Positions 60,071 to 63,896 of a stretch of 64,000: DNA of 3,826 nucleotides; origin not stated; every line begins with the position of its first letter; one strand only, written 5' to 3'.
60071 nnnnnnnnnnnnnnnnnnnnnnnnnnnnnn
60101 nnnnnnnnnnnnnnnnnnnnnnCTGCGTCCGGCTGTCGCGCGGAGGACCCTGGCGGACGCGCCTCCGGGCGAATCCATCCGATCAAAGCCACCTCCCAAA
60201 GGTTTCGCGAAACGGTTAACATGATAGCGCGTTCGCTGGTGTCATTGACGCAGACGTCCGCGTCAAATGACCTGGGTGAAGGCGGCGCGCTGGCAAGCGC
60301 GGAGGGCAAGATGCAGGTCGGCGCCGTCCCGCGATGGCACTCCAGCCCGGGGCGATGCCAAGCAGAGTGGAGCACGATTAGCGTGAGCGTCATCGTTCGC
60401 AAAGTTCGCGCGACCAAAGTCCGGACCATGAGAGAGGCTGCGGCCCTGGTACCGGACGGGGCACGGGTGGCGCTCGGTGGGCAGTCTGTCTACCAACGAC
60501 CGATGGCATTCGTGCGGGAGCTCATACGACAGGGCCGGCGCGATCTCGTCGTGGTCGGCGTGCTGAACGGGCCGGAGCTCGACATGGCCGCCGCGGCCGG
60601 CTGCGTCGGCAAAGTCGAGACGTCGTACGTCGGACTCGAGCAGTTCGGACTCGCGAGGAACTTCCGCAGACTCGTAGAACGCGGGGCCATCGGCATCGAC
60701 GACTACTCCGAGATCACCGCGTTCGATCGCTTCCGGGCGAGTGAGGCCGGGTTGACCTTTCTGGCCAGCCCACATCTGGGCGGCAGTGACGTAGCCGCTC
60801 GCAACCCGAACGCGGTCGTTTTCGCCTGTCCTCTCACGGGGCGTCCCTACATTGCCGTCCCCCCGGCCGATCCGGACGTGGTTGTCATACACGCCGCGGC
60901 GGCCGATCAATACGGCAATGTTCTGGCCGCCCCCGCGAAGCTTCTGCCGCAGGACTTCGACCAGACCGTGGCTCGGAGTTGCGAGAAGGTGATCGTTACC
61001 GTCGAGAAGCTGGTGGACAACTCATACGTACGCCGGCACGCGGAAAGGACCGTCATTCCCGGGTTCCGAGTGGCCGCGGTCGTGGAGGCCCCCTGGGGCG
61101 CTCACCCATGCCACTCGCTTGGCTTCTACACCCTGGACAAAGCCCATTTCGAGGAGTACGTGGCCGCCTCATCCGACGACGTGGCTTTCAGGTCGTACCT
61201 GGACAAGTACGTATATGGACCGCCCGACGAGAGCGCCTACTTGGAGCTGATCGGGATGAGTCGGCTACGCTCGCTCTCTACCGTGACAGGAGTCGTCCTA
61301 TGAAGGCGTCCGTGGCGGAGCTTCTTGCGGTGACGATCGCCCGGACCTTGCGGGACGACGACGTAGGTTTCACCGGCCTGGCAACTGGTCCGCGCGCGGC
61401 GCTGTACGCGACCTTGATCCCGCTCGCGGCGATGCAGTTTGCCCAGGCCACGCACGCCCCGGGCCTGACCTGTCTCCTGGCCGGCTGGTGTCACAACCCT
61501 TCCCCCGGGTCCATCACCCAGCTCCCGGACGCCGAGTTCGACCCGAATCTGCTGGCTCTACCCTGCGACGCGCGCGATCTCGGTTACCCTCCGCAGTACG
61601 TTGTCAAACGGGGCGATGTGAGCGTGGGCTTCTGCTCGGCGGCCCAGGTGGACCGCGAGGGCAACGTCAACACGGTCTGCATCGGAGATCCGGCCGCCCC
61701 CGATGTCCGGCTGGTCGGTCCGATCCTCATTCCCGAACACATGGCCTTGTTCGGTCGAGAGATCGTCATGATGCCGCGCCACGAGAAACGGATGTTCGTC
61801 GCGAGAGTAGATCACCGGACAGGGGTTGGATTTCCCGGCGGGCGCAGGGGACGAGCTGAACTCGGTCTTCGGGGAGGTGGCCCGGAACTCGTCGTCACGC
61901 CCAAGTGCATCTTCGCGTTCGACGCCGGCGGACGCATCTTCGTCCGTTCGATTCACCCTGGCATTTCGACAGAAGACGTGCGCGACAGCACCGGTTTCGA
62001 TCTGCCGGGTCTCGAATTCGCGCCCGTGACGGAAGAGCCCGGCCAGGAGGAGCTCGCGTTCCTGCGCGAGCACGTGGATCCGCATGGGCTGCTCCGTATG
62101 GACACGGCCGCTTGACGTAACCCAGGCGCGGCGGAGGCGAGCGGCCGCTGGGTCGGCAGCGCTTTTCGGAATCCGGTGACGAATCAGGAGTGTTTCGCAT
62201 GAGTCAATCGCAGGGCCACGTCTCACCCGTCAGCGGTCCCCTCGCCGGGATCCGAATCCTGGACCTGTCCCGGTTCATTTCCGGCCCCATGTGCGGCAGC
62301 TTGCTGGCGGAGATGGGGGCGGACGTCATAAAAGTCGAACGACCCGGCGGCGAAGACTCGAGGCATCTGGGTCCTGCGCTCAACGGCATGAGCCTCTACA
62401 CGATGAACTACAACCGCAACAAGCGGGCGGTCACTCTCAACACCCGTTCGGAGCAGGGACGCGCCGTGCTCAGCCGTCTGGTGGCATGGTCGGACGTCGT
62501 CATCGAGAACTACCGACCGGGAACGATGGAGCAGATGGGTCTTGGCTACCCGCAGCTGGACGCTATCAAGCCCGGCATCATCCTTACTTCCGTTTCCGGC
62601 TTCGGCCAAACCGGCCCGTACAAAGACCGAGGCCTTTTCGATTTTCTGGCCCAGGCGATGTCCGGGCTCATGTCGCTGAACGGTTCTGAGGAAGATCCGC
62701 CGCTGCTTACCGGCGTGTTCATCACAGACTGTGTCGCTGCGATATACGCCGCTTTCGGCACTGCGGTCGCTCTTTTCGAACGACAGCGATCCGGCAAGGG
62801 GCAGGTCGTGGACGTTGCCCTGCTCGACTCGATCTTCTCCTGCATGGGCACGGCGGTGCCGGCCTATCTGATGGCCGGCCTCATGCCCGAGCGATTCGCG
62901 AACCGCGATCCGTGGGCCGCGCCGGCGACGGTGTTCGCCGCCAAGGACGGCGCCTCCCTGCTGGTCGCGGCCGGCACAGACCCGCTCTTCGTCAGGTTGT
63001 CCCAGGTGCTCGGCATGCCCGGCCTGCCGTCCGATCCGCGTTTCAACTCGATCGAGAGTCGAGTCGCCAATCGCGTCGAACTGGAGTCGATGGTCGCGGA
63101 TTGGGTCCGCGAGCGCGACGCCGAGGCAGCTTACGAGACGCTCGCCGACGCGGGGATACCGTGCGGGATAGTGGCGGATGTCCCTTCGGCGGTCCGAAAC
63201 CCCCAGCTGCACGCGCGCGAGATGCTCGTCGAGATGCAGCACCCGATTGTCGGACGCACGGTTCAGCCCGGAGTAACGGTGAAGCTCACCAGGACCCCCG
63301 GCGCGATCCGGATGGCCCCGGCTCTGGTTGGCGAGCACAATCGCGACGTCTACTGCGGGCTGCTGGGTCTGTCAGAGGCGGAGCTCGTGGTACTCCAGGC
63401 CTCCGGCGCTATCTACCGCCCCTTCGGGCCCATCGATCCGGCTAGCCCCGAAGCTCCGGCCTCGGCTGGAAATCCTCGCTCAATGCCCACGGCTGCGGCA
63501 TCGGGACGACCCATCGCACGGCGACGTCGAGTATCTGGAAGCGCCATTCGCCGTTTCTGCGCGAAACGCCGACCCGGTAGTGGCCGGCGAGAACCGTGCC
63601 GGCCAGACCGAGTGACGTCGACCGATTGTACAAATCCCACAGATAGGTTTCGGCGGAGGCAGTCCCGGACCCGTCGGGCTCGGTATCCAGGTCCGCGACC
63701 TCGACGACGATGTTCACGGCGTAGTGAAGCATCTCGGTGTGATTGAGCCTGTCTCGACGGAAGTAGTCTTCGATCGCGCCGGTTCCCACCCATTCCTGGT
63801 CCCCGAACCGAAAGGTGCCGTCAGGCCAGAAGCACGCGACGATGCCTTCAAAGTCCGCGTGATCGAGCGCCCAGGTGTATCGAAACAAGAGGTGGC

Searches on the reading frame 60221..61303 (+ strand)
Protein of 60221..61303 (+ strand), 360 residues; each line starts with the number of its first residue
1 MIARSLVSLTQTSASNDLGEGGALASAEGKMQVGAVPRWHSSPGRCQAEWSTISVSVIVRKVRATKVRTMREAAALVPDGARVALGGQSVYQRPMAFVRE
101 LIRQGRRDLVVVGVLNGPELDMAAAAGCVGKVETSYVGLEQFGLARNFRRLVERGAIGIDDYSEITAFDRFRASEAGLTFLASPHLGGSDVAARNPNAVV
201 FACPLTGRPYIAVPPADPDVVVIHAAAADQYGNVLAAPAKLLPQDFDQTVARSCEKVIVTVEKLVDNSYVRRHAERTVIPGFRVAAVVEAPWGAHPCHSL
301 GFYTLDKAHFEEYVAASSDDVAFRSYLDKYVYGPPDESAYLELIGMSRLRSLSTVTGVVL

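Call 9: search_protein_families(library=pfam, proteins=[window:60221-61303:+])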
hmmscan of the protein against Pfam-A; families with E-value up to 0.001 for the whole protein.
window:60221-61303:+ (360 aa): 1 family
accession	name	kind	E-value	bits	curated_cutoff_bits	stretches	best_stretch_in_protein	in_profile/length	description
PF01144.29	CoA_trans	-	1.1e-25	90.8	23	1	68-290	2-217/217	Coenzyme A transferase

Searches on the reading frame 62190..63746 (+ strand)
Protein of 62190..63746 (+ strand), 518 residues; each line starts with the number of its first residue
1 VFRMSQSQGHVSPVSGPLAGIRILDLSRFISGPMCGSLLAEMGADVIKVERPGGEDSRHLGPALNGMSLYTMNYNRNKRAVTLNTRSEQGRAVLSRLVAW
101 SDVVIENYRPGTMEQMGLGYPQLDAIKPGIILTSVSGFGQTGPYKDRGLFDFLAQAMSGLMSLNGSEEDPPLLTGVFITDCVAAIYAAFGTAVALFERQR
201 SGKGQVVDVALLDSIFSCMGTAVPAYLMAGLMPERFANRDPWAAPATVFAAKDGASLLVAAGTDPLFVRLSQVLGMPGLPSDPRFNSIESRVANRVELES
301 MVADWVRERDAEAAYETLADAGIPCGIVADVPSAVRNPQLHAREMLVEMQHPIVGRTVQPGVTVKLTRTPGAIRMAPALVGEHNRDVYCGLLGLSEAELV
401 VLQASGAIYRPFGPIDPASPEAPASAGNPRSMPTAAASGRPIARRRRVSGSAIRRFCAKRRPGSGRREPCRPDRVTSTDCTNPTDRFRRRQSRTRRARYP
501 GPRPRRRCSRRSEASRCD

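Call 9: search_protein_families(library=pfam, proteins=[window:62190-63746:+])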
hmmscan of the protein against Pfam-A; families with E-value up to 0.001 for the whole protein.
window:62190-63746:+ (518 aa): 1 family
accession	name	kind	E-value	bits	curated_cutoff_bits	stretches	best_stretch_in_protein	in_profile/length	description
PF02515.22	CoA_transf_3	-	1.1e-119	400.3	23.3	1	18-384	1-366/366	CoA-transferase family III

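Call 76: find_encoding_contigs(protein=window:62199-63746:+, flank=10000, max_places=2)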
Protein window:62199-63746:+ (515 aa): no gene with exactly this product is on record in the collection.
